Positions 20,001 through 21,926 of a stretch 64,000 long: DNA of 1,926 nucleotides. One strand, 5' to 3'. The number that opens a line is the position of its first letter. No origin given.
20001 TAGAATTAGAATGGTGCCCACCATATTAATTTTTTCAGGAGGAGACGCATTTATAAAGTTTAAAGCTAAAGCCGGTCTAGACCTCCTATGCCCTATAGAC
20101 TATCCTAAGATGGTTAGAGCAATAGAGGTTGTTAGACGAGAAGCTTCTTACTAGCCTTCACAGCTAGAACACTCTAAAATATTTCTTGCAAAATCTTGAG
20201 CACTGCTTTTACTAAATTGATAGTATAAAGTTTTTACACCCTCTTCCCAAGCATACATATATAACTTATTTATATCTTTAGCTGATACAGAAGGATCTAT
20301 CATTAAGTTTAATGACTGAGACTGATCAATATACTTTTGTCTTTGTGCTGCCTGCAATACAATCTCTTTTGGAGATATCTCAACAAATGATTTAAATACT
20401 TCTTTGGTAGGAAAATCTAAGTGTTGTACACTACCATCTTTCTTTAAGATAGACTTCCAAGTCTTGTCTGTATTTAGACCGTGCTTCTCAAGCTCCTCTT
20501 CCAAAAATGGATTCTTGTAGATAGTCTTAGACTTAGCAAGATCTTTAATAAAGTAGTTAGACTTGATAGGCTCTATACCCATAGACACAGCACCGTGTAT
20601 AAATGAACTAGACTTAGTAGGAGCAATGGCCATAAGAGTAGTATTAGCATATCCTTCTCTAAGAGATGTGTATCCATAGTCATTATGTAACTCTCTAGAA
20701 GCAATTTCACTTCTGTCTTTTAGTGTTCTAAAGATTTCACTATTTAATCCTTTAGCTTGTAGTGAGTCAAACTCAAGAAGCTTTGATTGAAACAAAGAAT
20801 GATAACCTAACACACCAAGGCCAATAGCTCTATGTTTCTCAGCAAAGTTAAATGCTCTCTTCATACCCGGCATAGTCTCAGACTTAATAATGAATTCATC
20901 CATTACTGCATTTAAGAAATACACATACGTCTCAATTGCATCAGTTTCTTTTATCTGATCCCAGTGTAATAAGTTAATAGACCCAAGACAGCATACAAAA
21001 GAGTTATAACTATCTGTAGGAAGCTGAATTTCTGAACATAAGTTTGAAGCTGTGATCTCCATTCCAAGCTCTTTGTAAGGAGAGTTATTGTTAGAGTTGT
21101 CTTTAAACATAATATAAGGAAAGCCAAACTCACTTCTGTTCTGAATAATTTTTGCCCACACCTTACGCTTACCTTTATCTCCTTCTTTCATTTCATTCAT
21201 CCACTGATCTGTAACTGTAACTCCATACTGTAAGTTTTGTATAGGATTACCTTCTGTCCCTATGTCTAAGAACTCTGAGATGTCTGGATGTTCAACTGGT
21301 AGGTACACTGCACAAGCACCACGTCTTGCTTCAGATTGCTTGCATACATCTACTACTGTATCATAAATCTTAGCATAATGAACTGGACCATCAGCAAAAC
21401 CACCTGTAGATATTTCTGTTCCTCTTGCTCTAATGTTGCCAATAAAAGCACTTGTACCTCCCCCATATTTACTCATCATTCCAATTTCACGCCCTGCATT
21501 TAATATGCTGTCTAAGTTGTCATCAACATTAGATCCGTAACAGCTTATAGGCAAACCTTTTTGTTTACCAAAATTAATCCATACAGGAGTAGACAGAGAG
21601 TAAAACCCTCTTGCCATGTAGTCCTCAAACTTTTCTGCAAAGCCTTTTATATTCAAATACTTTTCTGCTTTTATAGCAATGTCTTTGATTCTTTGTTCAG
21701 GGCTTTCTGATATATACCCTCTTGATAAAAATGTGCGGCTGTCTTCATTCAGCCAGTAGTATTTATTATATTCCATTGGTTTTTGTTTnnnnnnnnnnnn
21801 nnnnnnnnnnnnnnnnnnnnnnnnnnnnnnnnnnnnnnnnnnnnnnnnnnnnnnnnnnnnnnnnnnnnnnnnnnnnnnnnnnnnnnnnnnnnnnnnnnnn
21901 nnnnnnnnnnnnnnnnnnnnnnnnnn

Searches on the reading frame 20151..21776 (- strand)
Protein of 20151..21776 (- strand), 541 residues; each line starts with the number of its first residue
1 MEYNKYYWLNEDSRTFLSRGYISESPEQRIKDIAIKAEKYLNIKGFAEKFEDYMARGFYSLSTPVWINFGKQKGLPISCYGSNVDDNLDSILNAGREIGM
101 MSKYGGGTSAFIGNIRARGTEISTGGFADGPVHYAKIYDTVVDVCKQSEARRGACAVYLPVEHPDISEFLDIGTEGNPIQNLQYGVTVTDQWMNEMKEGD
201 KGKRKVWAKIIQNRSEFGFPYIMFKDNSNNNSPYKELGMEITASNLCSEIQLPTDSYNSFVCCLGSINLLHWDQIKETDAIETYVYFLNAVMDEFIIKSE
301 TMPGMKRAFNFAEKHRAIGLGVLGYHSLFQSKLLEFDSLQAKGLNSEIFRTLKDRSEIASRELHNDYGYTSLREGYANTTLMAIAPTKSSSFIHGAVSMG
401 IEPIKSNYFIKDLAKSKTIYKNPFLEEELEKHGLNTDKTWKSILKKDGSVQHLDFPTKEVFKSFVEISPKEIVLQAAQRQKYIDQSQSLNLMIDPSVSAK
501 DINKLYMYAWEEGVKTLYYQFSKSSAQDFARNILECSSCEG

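Call 41: search_protein_families(library=phrogs, proteins=[window:20151-21776:-], max_evalue=0.00001)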
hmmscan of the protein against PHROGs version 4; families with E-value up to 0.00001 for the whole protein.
window:20151-21776:- (541 aa): 11 families
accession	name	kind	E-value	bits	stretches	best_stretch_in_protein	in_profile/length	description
phrog_84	-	DNA, RNA and nucleotide metabolism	8.7e-142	475.2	1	5-540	209-795/975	ribonucleoside-diphosphate reductase large subunit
phrog_12229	-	DNA, RNA and nucleotide metabolism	4e-87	294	2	5-147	3-147/577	ribonucleotide reductase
phrog_30939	-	DNA, RNA and nucleotide metabolism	7.4e-71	240.2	1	45-539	467-976/977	ribonucleotide reductase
phrog_3844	-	moron, auxiliary metabolic gene and host takeover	1.3e-62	213.2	2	374-540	310-450/451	NrdA-like aerobic NDP reductase large subunit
phrog_3987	-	DNA, RNA and nucleotide metabolism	1.1e-42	147.2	2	19-200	160-348/467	ribonucleotide reductase large subunit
phrog_29665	-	unknown function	2.2e-33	116.3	1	252-386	2-150/150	-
phrog_33412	-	unknown function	2.5e-33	115.8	1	406-540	2-139/140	-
phrog_22953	-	DNA, RNA and nucleotide metabolism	5.8e-15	56.8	1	111-200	3-97/201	ribonucleotide reductase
phrog_367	-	DNA, RNA and nucleotide metabolism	1.5e-13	50.8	1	201-511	347-640/701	ribonucleotide reductase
phrog_6132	-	DNA, RNA and nucleotide metabolism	2.3e-13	51.2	1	23-149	163-289/530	ribonucleotide reductase large subunit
phrog_10616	-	DNA, RNA and nucleotide metabolism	5.9e-08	33.9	1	461-539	15-109/111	ribonucleotide reductase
